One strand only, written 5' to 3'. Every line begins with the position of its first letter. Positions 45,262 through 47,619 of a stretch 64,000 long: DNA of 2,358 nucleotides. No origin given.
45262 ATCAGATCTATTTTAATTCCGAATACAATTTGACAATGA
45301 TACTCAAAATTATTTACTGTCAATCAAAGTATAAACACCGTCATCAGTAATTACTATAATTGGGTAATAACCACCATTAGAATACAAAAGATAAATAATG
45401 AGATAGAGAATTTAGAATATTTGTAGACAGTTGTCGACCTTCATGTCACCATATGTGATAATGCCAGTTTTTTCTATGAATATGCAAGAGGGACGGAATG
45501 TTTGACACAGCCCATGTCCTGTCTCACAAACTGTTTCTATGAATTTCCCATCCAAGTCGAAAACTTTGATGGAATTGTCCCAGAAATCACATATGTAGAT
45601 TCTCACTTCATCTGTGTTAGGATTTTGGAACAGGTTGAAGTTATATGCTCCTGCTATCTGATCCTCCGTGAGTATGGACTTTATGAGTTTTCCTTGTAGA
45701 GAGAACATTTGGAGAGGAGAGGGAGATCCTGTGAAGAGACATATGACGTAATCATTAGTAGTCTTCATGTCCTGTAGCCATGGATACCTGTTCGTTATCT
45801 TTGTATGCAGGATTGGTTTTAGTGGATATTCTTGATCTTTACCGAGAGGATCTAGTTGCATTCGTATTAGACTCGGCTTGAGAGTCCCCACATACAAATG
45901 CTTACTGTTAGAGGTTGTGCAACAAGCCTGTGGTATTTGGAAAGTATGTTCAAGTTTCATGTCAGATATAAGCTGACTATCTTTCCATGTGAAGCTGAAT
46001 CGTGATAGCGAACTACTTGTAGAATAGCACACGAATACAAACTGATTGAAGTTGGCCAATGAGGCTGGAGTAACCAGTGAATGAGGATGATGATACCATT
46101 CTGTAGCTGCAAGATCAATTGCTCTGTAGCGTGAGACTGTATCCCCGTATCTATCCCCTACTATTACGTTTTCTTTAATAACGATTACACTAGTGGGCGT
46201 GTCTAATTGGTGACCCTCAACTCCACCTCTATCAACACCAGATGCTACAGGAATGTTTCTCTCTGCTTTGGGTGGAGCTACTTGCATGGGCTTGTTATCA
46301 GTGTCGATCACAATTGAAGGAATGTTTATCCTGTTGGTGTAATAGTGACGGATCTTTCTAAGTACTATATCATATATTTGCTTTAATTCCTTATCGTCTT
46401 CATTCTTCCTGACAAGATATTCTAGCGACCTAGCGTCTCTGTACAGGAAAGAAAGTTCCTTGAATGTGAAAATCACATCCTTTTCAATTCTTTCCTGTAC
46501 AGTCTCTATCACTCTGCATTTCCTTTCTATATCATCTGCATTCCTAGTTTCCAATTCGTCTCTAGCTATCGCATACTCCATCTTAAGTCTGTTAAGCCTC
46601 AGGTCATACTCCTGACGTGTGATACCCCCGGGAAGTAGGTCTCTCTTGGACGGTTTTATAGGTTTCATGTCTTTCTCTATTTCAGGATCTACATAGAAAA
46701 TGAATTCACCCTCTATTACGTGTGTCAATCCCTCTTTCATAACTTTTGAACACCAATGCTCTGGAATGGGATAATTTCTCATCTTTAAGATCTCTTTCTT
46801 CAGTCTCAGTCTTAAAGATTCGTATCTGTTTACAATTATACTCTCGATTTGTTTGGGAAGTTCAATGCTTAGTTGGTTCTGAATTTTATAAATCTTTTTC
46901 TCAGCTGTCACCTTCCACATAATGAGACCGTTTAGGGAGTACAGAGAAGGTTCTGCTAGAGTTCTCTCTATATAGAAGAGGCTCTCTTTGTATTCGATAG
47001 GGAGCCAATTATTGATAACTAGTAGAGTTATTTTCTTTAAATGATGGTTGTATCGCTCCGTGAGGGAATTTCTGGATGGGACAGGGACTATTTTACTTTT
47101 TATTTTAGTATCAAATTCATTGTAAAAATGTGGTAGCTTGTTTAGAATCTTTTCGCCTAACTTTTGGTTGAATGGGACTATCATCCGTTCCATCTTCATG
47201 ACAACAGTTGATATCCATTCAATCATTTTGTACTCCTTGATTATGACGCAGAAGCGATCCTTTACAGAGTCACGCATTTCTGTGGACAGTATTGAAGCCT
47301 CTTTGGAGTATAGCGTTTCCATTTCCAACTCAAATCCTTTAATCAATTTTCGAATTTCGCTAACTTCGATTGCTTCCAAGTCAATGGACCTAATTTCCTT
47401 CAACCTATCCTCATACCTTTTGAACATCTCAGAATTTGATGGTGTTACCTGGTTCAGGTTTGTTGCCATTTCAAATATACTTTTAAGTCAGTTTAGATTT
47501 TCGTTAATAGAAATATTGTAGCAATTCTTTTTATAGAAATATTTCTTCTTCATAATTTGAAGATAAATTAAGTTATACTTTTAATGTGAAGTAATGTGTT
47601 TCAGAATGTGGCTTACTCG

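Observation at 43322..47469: Convergent TRAF-like and coiled-coil/NHL genes, with a second NHL paralog at the window start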

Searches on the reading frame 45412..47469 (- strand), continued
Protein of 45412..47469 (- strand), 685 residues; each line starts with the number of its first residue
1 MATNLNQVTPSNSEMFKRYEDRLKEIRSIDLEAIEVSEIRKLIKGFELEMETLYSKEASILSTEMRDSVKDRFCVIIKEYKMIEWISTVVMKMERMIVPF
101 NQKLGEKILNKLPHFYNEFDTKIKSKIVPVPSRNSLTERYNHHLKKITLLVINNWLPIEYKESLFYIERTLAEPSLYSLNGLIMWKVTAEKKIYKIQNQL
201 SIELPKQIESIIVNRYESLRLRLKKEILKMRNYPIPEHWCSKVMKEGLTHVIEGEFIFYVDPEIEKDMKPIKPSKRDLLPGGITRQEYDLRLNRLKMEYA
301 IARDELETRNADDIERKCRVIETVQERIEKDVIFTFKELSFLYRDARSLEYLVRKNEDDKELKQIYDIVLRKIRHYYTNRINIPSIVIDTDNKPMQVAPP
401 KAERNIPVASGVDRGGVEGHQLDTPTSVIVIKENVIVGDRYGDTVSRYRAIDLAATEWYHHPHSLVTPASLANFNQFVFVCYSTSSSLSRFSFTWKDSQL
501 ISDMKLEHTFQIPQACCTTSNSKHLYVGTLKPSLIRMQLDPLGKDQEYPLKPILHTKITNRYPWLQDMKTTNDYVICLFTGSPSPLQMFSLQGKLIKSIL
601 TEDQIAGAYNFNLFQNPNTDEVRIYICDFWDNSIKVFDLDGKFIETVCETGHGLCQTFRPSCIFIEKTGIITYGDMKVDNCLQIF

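Call 68: list_cluster_members(proteins=[P0011, P0104, P0224, P0116, P0254, P0036])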
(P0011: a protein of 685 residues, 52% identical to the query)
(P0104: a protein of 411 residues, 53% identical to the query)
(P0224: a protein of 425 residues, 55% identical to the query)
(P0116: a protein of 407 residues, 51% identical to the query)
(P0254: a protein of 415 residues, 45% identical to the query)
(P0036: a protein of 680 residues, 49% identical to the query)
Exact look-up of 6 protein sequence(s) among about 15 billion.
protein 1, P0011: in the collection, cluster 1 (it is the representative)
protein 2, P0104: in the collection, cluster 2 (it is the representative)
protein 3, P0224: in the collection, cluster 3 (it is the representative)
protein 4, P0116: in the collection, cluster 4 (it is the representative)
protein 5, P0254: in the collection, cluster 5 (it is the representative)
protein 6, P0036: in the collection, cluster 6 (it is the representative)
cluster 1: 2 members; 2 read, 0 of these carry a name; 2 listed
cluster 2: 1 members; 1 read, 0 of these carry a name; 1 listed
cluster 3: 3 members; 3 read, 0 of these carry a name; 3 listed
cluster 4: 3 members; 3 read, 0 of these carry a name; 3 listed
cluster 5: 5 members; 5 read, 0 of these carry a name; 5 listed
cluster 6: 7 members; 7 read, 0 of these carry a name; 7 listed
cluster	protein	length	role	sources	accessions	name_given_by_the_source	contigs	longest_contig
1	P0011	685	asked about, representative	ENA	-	-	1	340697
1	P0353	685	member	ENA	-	-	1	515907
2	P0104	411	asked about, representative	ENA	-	-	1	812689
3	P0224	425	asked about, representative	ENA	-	-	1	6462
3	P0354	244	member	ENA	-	-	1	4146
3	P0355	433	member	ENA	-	-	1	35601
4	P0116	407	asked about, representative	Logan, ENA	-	-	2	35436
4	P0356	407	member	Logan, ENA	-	-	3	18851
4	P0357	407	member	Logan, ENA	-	-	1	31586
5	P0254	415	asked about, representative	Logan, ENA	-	-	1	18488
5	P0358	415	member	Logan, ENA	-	-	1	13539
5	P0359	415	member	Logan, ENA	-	-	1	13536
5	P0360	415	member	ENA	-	-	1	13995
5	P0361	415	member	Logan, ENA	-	-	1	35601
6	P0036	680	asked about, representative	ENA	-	-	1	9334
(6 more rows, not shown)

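Call 77: search_protein_families(library=pfam, proteins=[P0020, P0026, P0039, P0040, P0048, P0053, P0058, P0060, P0070, P0056], max_evalue=0.01)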
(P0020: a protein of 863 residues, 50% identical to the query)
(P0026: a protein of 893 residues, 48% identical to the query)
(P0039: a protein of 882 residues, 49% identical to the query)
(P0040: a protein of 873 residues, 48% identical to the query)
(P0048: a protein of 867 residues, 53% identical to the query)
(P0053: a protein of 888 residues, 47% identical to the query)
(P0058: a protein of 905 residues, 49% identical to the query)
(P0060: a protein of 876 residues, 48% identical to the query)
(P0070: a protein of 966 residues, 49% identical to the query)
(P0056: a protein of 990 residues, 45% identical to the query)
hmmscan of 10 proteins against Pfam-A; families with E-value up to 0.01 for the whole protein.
P0020 (863 aa): 1 family
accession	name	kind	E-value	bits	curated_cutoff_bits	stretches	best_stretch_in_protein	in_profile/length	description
PF01436.27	NHL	-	0.0012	19.2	20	0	604-624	4-25/28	NHL repeat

P0026 (893 aa): 1 family
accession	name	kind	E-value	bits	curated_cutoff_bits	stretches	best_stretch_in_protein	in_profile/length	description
PF01436.27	NHL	-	0.0013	19.1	20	0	637-657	4-25/28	NHL repeat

P0039 (882 aa): 3 families
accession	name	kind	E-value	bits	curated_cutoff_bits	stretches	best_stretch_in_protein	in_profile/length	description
PF24783.1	FANCA_arcN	-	0.00054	20.2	27.2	1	82-171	2-93/235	FANCA arcN subdomain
PF01436.27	NHL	-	0.0051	17.2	20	0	856-881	3-27/28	NHL repeat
PF25171.1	Beta-prop_WDR36-Utp21_1st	-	0.009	15.9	80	0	629-744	34-146/266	WDR36/Utp21 first beta-propeller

P0040 (873 aa): 1 family
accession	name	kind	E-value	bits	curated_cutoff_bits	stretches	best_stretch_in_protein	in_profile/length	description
PF17170.10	DUF5128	-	0.0014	18.3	22.9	1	811-866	55-111/321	6-bladed beta-propeller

P0048 (867 aa): 0 families

P0053 (888 aa): 0 families

P0058 (905 aa): 2 families
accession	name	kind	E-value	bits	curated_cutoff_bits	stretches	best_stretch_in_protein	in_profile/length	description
PF01436.27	NHL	-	0.0001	22.6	20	0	843-857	14-28/28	NHL repeat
PF17170.10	DUF5128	-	0.0029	17.3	22.9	1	843-898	55-111/321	6-bladed beta-propeller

P0060 (876 aa): 3 families
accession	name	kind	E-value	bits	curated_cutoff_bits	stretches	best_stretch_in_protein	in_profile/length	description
PF02023.22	SCAN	-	1.9e-05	24.8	27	0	249-284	49-84/90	SCAN domain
PF01436.27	NHL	-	0.00052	20.3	20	0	619-640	3-25/28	NHL repeat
PF03297.21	Ribosomal_S25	-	0.0046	17.6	28.8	0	111-133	69-91/101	S25 ribosomal protein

P0070 (966 aa): 4 families
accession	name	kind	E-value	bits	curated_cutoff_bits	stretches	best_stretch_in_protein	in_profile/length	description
PF07237.17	DUF1428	-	0.002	18.8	27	0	151-215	3-63/102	Protein of unknown function (DUF1428)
PF16565.11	MIT_C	-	0.0023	18.3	25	0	154-221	7-75/142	Phospholipase D-like domain at C-terminus of MIT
PF02023.22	SCAN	-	0.0029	17.8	27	0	146-184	45-83/90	SCAN domain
PF24783.1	FANCA_arcN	-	0.0056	16.8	27.2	0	88-160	9-81/235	FANCA arcN subdomain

P0056 (990 aa): 2 families
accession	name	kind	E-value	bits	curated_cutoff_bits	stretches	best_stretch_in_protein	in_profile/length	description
PF20616.4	Caps_syn_GfcC_N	-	0.00023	21.9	22.1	0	268-326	55-112/129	Capsule biosynthesis GfcC, N-terminal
PF01436.27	NHL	-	0.0023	18.3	20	0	705-725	4-25/28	NHL repeat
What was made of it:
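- Tried and rejected: Pfam on the 860-990 aa relatives, looking for RING, death, TIR or TRAF domains, gave only sub-threshold noise (call 77).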

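Call 80: find_encoding_contigs(protein=P0011, flank=10000, max_places=3)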
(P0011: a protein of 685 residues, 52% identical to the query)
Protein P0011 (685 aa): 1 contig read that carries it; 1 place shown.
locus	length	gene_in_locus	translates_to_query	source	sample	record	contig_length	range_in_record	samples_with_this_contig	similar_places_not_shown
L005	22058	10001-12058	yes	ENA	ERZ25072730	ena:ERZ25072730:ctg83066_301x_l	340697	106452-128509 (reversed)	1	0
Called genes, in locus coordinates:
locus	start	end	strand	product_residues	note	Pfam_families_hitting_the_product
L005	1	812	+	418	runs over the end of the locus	PF01436:NHL (weak), PF01731:Arylesterase (faint), PF17170:DUF5128 (faint), PF01436:NHL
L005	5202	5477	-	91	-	-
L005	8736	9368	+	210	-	PF14497:GST_C_3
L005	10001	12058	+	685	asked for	-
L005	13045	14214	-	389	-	PF00069:Pkinase, PF07714:PK_Tyr_Ser-Thr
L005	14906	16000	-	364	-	PF16561:AMPK1_CBM, PF00756:Esterase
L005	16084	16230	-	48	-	-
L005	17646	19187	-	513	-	PF26190:Ig_NPHP4_1st, PF26189:Ig_NPHP4_2nd, PF26015:Ig_NPH4_3rd, PF26187:Ig_NPHP4_4th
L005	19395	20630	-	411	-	PF26186:NPHP4_C2_3rd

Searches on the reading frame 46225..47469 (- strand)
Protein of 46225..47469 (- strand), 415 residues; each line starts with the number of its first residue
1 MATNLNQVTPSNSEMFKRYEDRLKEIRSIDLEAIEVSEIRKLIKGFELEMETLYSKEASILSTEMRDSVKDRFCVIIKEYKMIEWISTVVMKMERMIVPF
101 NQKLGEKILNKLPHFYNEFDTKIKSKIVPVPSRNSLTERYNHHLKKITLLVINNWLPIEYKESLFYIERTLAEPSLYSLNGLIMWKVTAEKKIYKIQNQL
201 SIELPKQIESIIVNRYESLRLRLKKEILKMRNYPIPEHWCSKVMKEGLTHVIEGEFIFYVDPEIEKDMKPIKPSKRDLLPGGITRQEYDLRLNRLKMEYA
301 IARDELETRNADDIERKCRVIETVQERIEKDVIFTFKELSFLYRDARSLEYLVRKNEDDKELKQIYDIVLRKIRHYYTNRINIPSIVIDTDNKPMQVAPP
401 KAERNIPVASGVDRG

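Call 39: predict_structure(alignment_id=A2)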
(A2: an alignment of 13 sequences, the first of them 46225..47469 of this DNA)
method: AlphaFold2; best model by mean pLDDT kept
length: 415 residues; sequences in the alignment: 13
mean_pLDDT: 84.6   pTM: 0.71
mean pLDDT of the five models: 84.6, 81.8, 81.2, 77.6, 63.0
residues with pLDDT >= 90: 162; 70-90: 209; 50-70: 28; < 50: 16
segments of 3 or more residues with pLDDT < 50: 1-8, 409-415
pLDDT, mean of each block of 10 residues (from residue 1): 44 80 86 82 90 77 84 91 90 73 67 90 88 90 90 88 95 90 95 93 88 97 94 92 90 89 84 61 81 91 90 89 88 86 91 90 92 75 87 88 66 34
secondary structure, 60 per line:
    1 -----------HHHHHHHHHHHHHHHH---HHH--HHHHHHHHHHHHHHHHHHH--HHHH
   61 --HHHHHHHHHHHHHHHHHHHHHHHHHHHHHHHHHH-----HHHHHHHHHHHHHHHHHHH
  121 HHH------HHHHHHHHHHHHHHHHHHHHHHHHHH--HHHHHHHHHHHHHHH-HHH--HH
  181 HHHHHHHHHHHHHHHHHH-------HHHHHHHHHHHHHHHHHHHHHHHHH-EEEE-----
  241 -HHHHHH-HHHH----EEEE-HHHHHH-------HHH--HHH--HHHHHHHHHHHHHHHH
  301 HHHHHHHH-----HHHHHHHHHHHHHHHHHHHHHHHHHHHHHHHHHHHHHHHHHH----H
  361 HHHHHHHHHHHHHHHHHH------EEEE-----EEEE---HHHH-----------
elements in order: H12-27 H36-54 H57-60 H63-96 H102-123 H130-155 H158-172 H179-198 H206-230 E232-235 H242-247 H249-252 E257-260 H262-267 H285-308 H314-355 H360-378 E385-388 E394-397 H401-404
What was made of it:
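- The model shows short packed helices with beta-hairpins and pTM 0.71, not one long hairpin coiled coil (call 39).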

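Call 50: search_protein_representatives(alignment_id=A2)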
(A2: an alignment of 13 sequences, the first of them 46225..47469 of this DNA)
Query: 13 sequences, 417 profile positions. Proteins with E-value up to 0.001 (for the whole library): 73; up to 1e-10: 59; up to 1e-30: 27. The best 73 are listed.
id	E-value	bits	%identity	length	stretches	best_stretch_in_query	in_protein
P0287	3.7e-238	806.9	-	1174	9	63-417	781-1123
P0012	2.3e-195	665.9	-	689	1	1-417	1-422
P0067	2.7e-180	616.3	-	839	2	14-417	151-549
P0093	1.4e-173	594.2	-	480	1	1-417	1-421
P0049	3.7e-145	500.5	-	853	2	146-417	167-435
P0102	1.5e-122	426.0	-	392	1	12-378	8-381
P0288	2.4e-120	418.8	-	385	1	1-386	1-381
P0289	2.9e-98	346.1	-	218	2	172-304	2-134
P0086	3.2e-94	332.7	-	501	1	186-417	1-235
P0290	3.8e-82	293.0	-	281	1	5-247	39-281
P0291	4.5e-81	289.4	-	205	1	186-387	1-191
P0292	5.5e-77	276.0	-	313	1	253-417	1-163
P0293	1.6e-76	274.4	-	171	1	219-358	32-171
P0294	6.3e-74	265.9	-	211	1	127-338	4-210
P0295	2.1e-67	244.4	-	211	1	107-279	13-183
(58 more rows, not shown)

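Call 61: fold_search(model_id=the predicted structure, library=pdb)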
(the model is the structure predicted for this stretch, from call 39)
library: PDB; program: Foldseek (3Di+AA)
matches with E <= 10: 195; with E <= 0.001: 0
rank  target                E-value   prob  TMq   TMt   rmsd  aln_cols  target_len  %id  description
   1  6xns_E                5.3e-01  0.15  0.15  0.18  26.7       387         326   12  C3_crown-05 (released 2020-12-23)
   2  6f1u_f                6.6e-01  0.30  0.24  0.18  25.7       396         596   13  N terminal region of dynein tail domains in complex with dynactin filament and BICDR-1 (released 2018-01-17)
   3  5ysu_C                7.2e-01  0.09  0.13  0.07  24.6       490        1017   10  Plumbagin in complex with CRM1-RanM189D-RanBP1 (released 2018-11-21)
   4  5h7c_C                9.9e-01  0.06  0.11  0.12  22.6       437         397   12  Crystal structure of a repeat protein with two Protein A-DHR14 repeat modules (released 2017-06-28)
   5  2x3v_A                1.1e+00  0.09  0.11  0.15  42.0       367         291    9  Structure of The F-BAR Domain of Mouse Syndapin I (released 2010-04-07)
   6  7ktu                  1.2e+00  0.06  0.11  0.06  31.3       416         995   14  Cryogenic electron microscopy model of full-length human metavinculin H1'-parallel conformation 1 (released 2021-01-27)
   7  5h2q_B                1.2e+00  0.08  0.09  0.11  19.7       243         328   12  Crystal structure of T brucei phosphodiesterase B2 bound to compound 13e (released 2017-11-01)
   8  3efz_B                1.4e+00  0.16  0.15  0.24  19.2       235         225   11  Crystal Structure of a 14-3-3 protein from cryptosporidium parvum (cgd1_2980) (released 2008-09-23)
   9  5vju                  1.5e+00  0.20  0.14  0.26  29.3       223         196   12  De Novo Photosynthetic Reaction Center Protein Variant Equipped with His-Tyr H-bond, Heme B, and Cd(II) ions (released 2018-04-25)
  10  9yng_n                1.6e+00  0.20  0.23  0.14  24.7       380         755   10  Dynactin and dynein-1 tail region of dynein-dynactin complex on microtubule in the presence of LIS1 (released 2026-01-28)
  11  4nrh_A                1.6e+00  0.14  0.17  0.21  14.2       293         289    8  CopN-Scc3 complex (released 2014-10-15)
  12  8d9p                  1.6e+00  0.16  0.13  0.25  28.8       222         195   13  De Novo Photosynthetic Reaction Center Protein Equipped with Heme B and Mn(II) cations (released 2022-09-28)
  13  8ubu_A                1.6e+00  0.08  0.17  0.14  21.8       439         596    9  Cryo-EM structure of dimeric SCF-FBXL17-BACH1BTB E3 ligase complex close conformation (released 2024-11-06)
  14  8ubu_H                1.6e+00  0.08  0.17  0.14  21.8       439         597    9  Cryo-EM structure of dimeric SCF-FBXL17-BACH1BTB E3 ligase complex close conformation (released 2024-11-06)
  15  4me9_B                1.7e+00  0.23  0.16  0.31  15.3       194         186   13  Crystal structure of a transcriptional regulator, TetR family (BCE_2991) from Bacillus cereus ATCC 10987 at 2.50 A res (released 2013-09-25)
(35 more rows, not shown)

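Call 62: search_solved_structures(query=A2, max_evalue=10)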
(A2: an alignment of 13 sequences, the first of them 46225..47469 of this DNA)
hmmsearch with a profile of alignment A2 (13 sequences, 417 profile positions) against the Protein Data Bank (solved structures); distinct sequences matched with E-value up to 10: 3.
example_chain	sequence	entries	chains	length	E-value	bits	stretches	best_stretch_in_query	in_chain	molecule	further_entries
3aei_A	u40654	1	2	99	0.41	12.8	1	32-118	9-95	Prefoldin beta subunit 2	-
7xgs_A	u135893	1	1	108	0.6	12.3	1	10-82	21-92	MADS-box protein SVP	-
1vdl_A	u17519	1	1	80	1.1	11.3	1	1-62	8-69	Ubiquitin carboxyl-terminal hydrolase 25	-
